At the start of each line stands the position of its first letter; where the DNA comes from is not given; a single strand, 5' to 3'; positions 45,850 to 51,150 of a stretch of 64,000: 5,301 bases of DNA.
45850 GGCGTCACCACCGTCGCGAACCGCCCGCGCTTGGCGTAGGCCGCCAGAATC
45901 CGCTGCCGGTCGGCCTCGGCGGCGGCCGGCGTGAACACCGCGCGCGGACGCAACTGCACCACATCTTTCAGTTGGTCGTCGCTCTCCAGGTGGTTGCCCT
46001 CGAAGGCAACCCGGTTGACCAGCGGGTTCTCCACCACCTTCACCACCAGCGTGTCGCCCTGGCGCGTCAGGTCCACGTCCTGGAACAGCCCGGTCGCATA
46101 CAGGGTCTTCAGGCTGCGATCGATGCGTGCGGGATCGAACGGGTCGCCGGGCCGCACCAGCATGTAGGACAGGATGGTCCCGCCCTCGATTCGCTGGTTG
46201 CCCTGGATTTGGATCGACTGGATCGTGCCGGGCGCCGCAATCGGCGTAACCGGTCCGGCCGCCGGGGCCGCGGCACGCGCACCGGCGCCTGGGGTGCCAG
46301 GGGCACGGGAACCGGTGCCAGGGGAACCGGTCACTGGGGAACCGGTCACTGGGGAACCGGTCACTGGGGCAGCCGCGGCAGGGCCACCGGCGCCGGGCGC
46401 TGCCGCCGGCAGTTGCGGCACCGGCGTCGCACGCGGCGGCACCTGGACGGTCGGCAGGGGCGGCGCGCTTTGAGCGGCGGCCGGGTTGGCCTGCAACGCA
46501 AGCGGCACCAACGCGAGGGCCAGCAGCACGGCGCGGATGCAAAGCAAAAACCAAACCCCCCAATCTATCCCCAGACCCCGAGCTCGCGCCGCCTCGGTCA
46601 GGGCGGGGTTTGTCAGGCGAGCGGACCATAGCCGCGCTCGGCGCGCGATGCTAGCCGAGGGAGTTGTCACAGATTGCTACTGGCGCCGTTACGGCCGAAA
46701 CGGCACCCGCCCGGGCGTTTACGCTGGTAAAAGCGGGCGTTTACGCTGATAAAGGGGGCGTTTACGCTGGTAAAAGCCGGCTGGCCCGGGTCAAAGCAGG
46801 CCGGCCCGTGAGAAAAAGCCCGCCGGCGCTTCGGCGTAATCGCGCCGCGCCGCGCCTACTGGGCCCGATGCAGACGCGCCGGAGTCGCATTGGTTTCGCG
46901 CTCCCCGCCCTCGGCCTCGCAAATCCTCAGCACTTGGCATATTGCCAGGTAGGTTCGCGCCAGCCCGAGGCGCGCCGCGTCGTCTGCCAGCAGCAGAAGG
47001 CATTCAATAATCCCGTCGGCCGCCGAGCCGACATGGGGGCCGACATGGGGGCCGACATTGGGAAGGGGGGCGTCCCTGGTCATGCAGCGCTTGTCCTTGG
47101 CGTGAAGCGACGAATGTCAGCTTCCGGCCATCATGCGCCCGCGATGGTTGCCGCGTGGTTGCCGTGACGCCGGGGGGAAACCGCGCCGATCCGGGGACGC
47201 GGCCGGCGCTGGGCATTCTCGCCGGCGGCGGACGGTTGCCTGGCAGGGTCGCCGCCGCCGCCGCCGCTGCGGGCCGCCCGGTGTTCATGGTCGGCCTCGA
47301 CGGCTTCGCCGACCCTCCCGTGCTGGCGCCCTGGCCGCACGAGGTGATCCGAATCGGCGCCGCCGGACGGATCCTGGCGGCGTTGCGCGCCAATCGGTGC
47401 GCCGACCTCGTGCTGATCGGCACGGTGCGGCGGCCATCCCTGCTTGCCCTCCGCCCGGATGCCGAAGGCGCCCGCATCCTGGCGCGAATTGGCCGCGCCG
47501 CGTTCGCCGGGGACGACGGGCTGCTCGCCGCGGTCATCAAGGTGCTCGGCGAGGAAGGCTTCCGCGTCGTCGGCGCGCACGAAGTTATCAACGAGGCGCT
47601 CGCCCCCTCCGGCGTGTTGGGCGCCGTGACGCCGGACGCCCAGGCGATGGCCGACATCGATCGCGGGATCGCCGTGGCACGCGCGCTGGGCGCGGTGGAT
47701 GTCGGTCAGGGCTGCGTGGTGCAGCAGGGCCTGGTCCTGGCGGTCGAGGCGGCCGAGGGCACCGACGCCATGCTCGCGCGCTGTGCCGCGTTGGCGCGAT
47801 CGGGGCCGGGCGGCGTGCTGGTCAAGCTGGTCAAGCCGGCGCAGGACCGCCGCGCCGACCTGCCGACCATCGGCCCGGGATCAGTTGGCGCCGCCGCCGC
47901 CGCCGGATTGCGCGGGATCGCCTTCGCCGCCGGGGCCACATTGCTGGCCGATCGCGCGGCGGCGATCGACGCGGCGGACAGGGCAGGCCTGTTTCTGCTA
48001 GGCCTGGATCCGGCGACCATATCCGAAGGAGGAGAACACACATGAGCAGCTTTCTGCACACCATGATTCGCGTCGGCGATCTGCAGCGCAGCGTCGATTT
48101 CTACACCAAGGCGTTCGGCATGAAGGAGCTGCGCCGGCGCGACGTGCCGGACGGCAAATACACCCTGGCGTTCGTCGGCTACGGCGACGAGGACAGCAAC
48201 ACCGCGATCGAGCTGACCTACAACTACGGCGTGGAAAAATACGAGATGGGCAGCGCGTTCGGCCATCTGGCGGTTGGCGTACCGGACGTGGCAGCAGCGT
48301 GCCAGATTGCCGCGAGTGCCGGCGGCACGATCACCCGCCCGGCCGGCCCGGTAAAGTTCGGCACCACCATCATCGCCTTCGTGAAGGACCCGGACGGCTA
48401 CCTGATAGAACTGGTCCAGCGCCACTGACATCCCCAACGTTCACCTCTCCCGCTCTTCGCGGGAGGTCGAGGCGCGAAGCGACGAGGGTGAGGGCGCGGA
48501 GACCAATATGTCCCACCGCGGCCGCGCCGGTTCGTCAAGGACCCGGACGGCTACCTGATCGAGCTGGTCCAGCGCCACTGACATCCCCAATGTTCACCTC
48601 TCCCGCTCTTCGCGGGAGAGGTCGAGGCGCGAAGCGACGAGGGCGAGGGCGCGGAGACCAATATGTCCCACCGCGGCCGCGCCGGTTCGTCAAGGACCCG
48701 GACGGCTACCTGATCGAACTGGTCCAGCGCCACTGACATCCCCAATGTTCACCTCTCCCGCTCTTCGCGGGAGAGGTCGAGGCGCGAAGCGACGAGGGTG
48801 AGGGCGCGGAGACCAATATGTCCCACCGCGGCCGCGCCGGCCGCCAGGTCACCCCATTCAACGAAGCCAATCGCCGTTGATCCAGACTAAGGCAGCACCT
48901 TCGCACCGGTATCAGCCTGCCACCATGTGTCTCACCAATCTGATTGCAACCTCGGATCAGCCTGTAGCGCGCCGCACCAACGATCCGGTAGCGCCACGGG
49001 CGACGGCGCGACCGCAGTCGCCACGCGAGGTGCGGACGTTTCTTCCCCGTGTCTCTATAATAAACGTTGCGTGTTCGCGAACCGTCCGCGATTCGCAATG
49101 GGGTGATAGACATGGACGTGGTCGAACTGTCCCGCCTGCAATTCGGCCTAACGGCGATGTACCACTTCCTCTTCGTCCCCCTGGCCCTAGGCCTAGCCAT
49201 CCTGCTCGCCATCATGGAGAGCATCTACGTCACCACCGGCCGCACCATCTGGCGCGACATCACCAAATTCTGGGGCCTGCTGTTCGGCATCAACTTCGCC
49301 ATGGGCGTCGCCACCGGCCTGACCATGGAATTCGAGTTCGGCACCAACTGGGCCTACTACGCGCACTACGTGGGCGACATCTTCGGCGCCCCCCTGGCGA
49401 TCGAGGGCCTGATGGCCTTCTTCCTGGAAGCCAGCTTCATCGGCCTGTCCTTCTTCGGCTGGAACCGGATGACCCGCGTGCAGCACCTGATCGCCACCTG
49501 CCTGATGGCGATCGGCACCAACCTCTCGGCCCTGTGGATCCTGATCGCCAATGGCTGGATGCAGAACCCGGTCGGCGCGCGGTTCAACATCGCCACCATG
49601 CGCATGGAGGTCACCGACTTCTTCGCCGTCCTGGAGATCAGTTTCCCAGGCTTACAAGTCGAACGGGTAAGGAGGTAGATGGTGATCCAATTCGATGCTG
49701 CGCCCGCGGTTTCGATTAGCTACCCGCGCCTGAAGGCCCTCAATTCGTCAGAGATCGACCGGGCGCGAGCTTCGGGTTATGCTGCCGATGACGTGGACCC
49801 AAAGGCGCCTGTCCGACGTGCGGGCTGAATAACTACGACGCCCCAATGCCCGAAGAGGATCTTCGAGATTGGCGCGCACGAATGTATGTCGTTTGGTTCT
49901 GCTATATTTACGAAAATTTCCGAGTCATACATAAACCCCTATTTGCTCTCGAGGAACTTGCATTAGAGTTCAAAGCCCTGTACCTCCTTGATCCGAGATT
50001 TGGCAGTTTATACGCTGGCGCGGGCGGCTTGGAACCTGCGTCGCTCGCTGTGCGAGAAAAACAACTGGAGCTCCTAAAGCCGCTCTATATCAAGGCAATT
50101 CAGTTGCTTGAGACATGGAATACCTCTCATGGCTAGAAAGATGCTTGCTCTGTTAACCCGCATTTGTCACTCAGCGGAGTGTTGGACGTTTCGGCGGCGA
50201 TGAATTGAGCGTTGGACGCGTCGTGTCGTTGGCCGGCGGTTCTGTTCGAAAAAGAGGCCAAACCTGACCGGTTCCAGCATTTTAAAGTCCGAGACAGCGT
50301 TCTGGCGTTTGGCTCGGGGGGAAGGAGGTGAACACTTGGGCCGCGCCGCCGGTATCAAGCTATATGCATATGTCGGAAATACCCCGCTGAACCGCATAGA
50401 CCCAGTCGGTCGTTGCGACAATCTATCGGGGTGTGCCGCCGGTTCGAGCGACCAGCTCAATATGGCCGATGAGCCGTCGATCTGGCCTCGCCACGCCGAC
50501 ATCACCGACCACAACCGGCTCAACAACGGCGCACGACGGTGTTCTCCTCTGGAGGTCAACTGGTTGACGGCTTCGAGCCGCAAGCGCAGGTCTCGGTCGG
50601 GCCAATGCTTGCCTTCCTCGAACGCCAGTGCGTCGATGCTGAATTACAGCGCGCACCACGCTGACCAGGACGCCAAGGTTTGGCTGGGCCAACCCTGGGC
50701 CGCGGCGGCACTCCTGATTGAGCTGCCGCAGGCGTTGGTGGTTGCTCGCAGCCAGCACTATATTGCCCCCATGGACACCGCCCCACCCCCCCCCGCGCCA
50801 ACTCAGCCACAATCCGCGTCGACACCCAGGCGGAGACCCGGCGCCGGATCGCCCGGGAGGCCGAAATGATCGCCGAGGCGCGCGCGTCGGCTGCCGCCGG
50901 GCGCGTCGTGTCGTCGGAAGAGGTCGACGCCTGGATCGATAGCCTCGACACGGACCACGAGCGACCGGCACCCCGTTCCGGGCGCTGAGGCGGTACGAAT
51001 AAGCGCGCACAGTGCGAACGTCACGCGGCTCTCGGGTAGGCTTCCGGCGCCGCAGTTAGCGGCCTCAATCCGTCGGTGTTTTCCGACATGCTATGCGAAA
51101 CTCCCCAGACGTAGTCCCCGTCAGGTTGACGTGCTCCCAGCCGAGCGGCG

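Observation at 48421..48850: Tandem triplication of a unit made of the gloA 3' end fused to a family-A repeat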

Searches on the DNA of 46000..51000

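Call 8: search_rna_families(source=window, start=46000, end=51000, threshold=evalue, max_evalue=1)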
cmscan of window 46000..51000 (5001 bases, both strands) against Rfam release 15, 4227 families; matches with E-value up to 1: 0.
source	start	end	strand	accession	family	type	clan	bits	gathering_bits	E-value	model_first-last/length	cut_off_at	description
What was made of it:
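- On Known structured RNA (Rfam): 0 matches at E <= 1 in 46000-51000 (call 8).
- Closest known: REP/BIME-type extragenic palindromic repeats. Different: The sequence family is not in Rfam (call 8).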
